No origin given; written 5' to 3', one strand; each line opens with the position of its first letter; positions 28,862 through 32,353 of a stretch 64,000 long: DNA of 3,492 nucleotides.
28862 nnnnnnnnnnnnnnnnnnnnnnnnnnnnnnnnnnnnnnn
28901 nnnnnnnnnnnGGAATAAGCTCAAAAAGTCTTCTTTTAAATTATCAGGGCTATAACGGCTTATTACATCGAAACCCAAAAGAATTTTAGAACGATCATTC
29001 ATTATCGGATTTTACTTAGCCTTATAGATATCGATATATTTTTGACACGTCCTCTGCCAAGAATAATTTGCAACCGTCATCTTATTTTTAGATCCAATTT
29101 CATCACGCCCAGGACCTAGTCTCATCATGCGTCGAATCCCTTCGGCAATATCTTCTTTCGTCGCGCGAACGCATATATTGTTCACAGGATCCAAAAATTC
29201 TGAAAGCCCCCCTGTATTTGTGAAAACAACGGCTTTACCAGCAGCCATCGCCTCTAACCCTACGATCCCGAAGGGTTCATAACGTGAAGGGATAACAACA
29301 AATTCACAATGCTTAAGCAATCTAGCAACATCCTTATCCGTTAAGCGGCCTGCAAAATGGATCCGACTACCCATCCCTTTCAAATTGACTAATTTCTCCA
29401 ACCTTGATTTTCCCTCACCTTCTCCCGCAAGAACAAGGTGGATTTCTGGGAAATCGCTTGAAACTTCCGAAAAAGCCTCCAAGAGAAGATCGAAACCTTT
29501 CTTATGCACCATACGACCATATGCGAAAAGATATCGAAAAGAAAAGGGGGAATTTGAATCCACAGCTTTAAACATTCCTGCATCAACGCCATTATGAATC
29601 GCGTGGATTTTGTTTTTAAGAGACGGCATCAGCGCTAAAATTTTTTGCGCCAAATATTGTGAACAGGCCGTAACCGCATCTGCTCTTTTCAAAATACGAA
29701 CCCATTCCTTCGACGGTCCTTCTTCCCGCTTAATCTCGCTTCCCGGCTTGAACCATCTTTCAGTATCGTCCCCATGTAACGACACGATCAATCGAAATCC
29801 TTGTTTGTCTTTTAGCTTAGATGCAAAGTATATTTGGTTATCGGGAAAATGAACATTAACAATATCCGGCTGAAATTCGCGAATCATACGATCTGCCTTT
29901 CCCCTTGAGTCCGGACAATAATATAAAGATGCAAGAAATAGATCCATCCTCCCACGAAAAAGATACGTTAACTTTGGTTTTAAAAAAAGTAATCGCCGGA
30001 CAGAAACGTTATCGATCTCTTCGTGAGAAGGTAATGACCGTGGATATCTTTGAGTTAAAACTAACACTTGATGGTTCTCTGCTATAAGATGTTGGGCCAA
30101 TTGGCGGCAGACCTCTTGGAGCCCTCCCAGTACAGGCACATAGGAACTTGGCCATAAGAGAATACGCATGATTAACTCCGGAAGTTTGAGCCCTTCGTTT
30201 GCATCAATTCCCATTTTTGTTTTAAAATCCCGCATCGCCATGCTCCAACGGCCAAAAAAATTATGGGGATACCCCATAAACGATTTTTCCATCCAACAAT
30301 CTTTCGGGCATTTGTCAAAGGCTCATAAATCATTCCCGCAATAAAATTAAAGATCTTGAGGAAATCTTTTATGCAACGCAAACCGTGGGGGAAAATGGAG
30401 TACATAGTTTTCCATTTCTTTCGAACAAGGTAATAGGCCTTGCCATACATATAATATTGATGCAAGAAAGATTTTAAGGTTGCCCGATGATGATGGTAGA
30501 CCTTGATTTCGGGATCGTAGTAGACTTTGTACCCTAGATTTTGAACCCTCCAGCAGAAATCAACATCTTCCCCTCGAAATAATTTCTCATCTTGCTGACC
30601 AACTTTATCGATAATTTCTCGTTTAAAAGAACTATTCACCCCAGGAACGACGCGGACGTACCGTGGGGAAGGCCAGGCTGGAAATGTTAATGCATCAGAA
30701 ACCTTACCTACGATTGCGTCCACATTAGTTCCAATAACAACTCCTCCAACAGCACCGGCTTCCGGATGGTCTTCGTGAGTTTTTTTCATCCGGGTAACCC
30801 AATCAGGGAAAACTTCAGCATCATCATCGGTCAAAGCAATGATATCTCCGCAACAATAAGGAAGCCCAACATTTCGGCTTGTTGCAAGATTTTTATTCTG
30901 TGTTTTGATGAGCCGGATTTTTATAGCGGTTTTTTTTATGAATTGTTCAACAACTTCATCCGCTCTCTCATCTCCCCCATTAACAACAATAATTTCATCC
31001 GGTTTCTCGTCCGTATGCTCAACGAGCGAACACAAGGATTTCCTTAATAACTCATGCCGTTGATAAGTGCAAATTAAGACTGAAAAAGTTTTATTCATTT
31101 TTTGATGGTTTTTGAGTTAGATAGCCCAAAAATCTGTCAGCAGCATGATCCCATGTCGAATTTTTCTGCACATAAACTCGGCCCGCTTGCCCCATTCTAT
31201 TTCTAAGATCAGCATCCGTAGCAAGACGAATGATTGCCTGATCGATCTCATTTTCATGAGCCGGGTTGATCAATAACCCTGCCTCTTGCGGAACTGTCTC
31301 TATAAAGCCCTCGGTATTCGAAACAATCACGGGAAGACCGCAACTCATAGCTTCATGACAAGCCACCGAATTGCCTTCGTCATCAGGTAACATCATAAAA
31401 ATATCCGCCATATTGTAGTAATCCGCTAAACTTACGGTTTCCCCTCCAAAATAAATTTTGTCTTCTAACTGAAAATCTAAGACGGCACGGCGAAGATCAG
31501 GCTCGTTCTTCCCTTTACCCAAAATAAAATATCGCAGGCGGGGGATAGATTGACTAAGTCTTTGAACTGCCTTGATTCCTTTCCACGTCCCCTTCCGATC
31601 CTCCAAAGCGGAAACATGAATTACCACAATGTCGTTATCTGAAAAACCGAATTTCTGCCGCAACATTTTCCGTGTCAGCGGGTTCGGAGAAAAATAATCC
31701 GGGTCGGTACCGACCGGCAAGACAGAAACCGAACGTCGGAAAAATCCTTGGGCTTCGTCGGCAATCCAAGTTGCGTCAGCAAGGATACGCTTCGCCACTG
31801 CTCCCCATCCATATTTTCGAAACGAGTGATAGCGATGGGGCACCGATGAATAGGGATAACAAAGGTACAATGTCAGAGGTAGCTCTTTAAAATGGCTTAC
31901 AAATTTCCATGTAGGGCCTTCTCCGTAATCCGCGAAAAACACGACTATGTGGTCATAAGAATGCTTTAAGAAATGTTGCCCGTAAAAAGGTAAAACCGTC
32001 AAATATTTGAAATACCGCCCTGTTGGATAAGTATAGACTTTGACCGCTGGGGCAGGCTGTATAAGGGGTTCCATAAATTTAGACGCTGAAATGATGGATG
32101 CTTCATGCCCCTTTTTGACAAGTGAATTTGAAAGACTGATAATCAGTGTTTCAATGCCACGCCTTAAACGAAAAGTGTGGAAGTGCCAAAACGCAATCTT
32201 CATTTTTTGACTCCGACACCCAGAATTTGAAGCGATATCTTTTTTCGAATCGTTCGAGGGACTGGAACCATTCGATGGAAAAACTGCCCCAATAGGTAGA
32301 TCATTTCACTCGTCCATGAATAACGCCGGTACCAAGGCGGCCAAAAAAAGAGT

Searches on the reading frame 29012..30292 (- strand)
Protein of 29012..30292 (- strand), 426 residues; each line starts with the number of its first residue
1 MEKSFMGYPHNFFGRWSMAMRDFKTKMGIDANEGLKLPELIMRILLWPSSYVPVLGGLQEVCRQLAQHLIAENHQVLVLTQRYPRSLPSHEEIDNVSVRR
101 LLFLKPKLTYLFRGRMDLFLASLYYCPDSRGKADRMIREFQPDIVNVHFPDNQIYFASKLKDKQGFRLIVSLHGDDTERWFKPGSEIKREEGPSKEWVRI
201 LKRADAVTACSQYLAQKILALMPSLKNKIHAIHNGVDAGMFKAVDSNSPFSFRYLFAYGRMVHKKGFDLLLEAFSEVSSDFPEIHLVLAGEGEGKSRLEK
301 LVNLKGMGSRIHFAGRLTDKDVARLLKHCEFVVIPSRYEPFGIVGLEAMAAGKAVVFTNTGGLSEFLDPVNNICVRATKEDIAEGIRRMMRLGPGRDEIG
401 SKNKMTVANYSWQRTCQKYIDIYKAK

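Call 7: search_protein_families(library=pfam, proteins=[window:29012-30292:-], max_evalue=0.001)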
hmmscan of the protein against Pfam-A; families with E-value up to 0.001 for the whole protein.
window:29012-30292:- (426 aa): 8 families
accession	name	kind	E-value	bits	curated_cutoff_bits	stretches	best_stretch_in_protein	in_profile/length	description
PF00534.26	Glycos_transf_1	-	1.1e-35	123.1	26.4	1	253-403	16-169/172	Glycosyl transferases group 1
PF13692.12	Glyco_trans_1_4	-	2e-30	106.3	27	1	255-390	4-140/142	Glycosyl transferases group 1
PF13439.12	Glyco_transf_4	-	3e-26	92.9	28.5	1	56-237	2-167/170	Glycosyltransferase Family 4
PF20706.3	GT4-conflict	-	5.4e-18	65.6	26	1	175-370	118-323/385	Family 4 Glycosyltransferase in conflict systems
PF13579.12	Glyco_trans_4_4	-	3.9e-17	63.5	29.7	1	56-235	1-158/158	Glycosyl transferase 4-like domain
PF13524.12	Glyco_trans_1_2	-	9.9e-09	35.7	25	1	279-420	10-143/144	Glycosyl transferase-like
PF08323.17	Glyco_transf_5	-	4.8e-05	23.6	22.7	0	51-98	9-58/239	Starch synthase catalytic domain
PF13477.12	Glyco_trans_4_2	-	0.00011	22.8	23.4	1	133-190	66-123/139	Glycosyl transferase 4-like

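Call 71: search_protein_families(library=ncbifam, proteins=[window:29012-30292:-], max_evalue=0.001)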
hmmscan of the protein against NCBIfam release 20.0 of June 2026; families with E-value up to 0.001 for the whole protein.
window:29012-30292:- (426 aa): 45 families (the best 25 are shown)
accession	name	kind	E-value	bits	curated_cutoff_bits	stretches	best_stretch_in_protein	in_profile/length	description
TIGR03999.1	thiol_BshA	equivalog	1.2e-23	83.7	273.7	1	56-424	12-371/375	N-acetyl-alpha-D-glucosaminyl L-malate synthase BshA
TIGR02149.1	glgA_Coryne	subfamily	2.9e-22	79.3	302.4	1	201-424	142-388/391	glycogen synthase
TIGR04047.1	MSMEG_0565_glyc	hypoth_equivalog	3e-22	79.2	259.85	1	199-424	134-372/373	MSMEG_0565 family glycosyltransferase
TIGR02095.1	glgA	subfamily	3.5e-22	78.7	328.45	1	258-424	300-475/477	glycogen/starch synthase, ADP-glucose type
TIGR03088.1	stp2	hypoth_equivalog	1.9e-21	76.6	409.05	1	211-424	144-371/374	TIGR03088 family PEP-CTERM/XrtA system glycosyltransferase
NF041876.1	EPS_EpsE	equivalog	2.3e-21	76.5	400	1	202-408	160-377/389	exopolysaccharide biosynthesis GT4 family glycosyltransferase EpsE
TIGR04063.1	stp3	hypoth_equivalog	1.8e-20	73.2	442.05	1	198-424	152-393/397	TIGR04063 family PEP-CTERM/XrtA system glycosyltransferase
NF046085.1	XrtY_assoc_Gly1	equivalog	1.3e-19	70.4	400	1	206-424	163-382/387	XrtY-associated glycosyltransferase XYAG1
TIGR04157.1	glyco_rSAM_CFB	subfamily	2e-18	66.6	400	1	158-376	130-349/406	TIGR04157 family glycosyltransferase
NF041010.1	glycosy_Agl16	equivalog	3.7e-18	65.5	575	1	176-424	104-349/352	glycosylation protein Agl16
TIGR03449.1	mycothiol_MshA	equivalog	1.3e-17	63.9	462.5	1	199-425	160-402/406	D-inositol-3-phosphate glycosyltransferase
NF038295.1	EPS_HpsP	equivalog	3.9e-17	62.3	550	1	257-424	212-385/388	hormogonium polysaccharide biosynthesis glycosyltransferase HpsP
NF012028.0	PRK15484.1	subfamily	7.2e-17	61.5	618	1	254-421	195-373/380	lipopolysaccharide N-acetylglucosaminyltransferase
NF053787.1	GlcN_PG_synth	equivalog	7.4e-17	61.2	480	1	116-424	57-357/361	N-acetylglucosaminyl phosphatidylglycerol synthase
NF038255.1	exopoly_VpsD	equivalog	4.4e-16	58.7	300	1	203-424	156-377/381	VpsD family glycosyltransferase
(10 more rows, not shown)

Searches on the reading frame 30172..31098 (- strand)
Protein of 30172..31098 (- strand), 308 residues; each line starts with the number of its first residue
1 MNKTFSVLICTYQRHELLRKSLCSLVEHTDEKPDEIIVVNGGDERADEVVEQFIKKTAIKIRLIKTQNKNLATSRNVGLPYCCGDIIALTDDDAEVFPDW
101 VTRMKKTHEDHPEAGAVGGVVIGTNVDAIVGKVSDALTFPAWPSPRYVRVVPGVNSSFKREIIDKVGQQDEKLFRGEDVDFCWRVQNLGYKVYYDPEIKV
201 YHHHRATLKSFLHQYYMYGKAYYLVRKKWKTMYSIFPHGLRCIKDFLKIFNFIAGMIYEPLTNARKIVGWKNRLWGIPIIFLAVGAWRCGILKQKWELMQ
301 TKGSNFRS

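Call 7: search_protein_families(library=pfam, proteins=[window:30172-31098:-], max_evalue=0.001)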
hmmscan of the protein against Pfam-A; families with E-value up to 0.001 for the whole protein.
window:30172-31098:- (308 aa): 4 families
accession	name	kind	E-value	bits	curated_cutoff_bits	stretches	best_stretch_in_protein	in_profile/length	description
PF00535.33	Glycos_transf_2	-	1.1e-21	77.9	23.3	1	6-129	1-124/168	Glycosyl transferase family 2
PF13641.12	Glyco_tranf_2_3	-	7.8e-11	42.9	27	1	5-214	3-223/230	Glycosyltransferase like family 2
PF13632.12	Glyco_trans_2_3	-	2e-08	34.7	27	1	86-232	1-152/198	Glycosyl transferase family group 2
PF10111.15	Glyco_tranf_2_2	-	1.6e-05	25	27.3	1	6-106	1-104/276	Glycosyltransferase like family 2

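Call 71: search_protein_families(library=ncbifam, proteins=[window:30172-31098:-], max_evalue=0.001)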
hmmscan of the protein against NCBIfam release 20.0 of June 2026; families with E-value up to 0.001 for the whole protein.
window:30172-31098:- (308 aa): 13 families
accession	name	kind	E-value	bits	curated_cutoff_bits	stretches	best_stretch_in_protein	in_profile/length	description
TIGR03965.1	mycofact_glyco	equivalog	1.2e-30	106.8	280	1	5-221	76-299/467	mycofactocin biosynthesis glycosyltransferase MftF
NF041875.1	EPS_EpsD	equivalog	9.4e-27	94.2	370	1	6-239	2-244/325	exopolysaccharide biosynthesis glycosyltransferase EpsD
NF038299.1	EPS_HpsN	equivalog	8.1e-24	84.2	425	1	5-204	3-222/317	hormogonium polysaccharide biosynthesis glycosyltransferase HpsN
NF041394.1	GtaseAglG_Halo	equivalog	7.9e-22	77.9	440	1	5-203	3-216/304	glucosyl-dolichyl phosphate glucuronosyltransferase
NF038302.1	EPS_HpsE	equivalog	2e-19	69.7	300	1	5-123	3-126/307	hormogonium polysaccharide biosynthesis glycosyltransferase HpsE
TIGR03937.1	PgaC_IcaA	equivalog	2e-16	60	422.3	1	4-215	46-263/407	poly-beta-1,6-N-acetyl-D-glucosamine synthase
NF007482.0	PRK10073.1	equivalog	2.2e-10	40.1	423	1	3-103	6-105/334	glycosyltransferase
TIGR01556.1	rhamnosyltran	subfamily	2e-09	37.1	200.55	1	22-254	10-259/281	rhamnosyltransferase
NF050050.1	ProtGlycPglI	equivalog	2.9e-09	36.7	500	1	4-106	3-107/306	GalNAc(5)-diNAcBac-PP-undecaprenol beta-1,3-glucosyltransferase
NF053739.1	GlytfEpsEBac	equivalog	2.3e-08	33.4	450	1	5-122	3-121/265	glycosyltransferase EpsE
NF050113.1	gal_furan_GlfT1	equivalog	1.6e-05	24.3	330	1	8-189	4-193/290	galactofuranosyltransferase GlfT1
TIGR04283.1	glyco_like_mftF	equivalog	0.00011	21.9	182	1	6-195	2-179/221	TIGR04283 family arsenosugar biosynthesis glycosyltransferase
NF047683.1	TeichurnBiosyTuaG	equivalog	0.00068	19.3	400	0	3-102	6-105/252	teichuronic acid biosynthesis protein TuaG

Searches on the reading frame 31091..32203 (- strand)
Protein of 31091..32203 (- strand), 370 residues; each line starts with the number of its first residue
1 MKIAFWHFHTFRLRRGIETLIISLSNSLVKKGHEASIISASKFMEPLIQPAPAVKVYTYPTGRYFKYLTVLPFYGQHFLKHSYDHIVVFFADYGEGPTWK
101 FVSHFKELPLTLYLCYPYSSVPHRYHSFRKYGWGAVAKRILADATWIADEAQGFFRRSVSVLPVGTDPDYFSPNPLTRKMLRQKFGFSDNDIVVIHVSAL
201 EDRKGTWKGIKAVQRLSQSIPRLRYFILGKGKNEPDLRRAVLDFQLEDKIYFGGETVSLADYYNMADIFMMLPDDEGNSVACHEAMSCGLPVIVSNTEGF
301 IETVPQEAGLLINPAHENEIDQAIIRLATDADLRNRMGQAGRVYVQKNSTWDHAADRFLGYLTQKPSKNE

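Call 7: search_protein_families(library=pfam, proteins=[window:31091-32203:-], max_evalue=0.001)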
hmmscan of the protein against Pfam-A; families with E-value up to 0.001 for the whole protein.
window:31091-32203:- (370 aa): 5 families
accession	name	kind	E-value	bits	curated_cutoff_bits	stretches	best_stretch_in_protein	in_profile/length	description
PF00534.26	Glycos_transf_1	-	7.5e-29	100.9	26.4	1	180-342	4-170/172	Glycosyl transferases group 1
PF13692.12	Glyco_trans_1_4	-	1.1e-21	78.1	27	1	193-330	3-142/142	Glycosyl transferases group 1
PF13524.12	Glyco_trans_1_2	-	1.5e-08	35.1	25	1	249-359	28-143/144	Glycosyl transferase-like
PF20706.3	GT4-conflict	-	7.5e-06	25.6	26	1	252-357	268-384/385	Family 4 Glycosyltransferase in conflict systems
PF13439.12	Glyco_transf_4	-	2.7e-05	24.7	28.5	0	16-169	3-169/170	Glycosyltransferase Family 4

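Call 71: search_protein_families(library=ncbifam, proteins=[window:31091-32203:-], max_evalue=0.001)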
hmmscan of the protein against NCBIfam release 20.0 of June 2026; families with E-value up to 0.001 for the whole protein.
window:31091-32203:- (370 aa): 34 families (the best 25 are shown)
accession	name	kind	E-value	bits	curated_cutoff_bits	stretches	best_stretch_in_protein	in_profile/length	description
TIGR03088.1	stp2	hypoth_equivalog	5.6e-23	81.6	409.05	1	162-359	165-367/374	TIGR03088 family PEP-CTERM/XrtA system glycosyltransferase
TIGR03999.1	thiol_BshA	equivalog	6.2e-22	78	273.7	1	157-356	167-364/375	N-acetyl-alpha-D-glucosaminyl L-malate synthase BshA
NF041876.1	EPS_EpsE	equivalog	2.8e-20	72.9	400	1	147-355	176-386/389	exopolysaccharide biosynthesis GT4 family glycosyltransferase EpsE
TIGR04047.1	MSMEG_0565_glyc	hypoth_equivalog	2.6e-18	66.2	259.85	1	144-359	146-368/373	MSMEG_0565 family glycosyltransferase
NF053787.1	GlcN_PG_synth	equivalog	3e-18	65.8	480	1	138-360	145-354/361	N-acetylglucosaminyl phosphatidylglycerol synthase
TIGR04063.1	stp3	hypoth_equivalog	6.3e-17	61.5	442.05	1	152-358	175-388/397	TIGR04063 family PEP-CTERM/XrtA system glycosyltransferase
TIGR04157.1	glyco_rSAM_CFB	subfamily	1.1e-16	60.8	400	1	176-348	212-392/406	TIGR04157 family glycosyltransferase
NF047684.1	TeichurnBiosyTuaC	equivalog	2.1e-15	56.6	550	1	136-355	164-379/391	teichuronic acid biosynthesis protein TuaC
NF038298.1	EPS_HpsO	equivalog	2e-13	49.9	575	1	155-359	166-381/388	hormogonium polysaccharide biosynthesis glycosyltransferase HpsO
NF038295.1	EPS_HpsP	equivalog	4.3e-13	49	550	1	161-359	180-381/388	hormogonium polysaccharide biosynthesis glycosyltransferase HpsP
TIGR03449.1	mycothiol_MshA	equivalog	5.9e-13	48.5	462.5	1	157-359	188-397/406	D-inositol-3-phosphate glycosyltransferase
NF049988.1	MGlcDAGSynMgs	equivalog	1.1e-11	44.8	400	1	177-350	199-373/398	alpha-monoglucosyldiacylglycerol synthase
NF047880.1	glyco_SdgA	exception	2.4e-11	42.9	800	1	193-337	317-463/488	serine-aspartate repeat adhesin O-glycosyltransferase SdgA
NF038229.1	Glyco4_Geo_Pelo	equivalog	5.3e-11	42.1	400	1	181-354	151-325/338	GPMC system family 4 glycosyltransferase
TIGR02149.1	glgA_Coryne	subfamily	7.2e-11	41.8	302.4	1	159-358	171-383/391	glycogen synthase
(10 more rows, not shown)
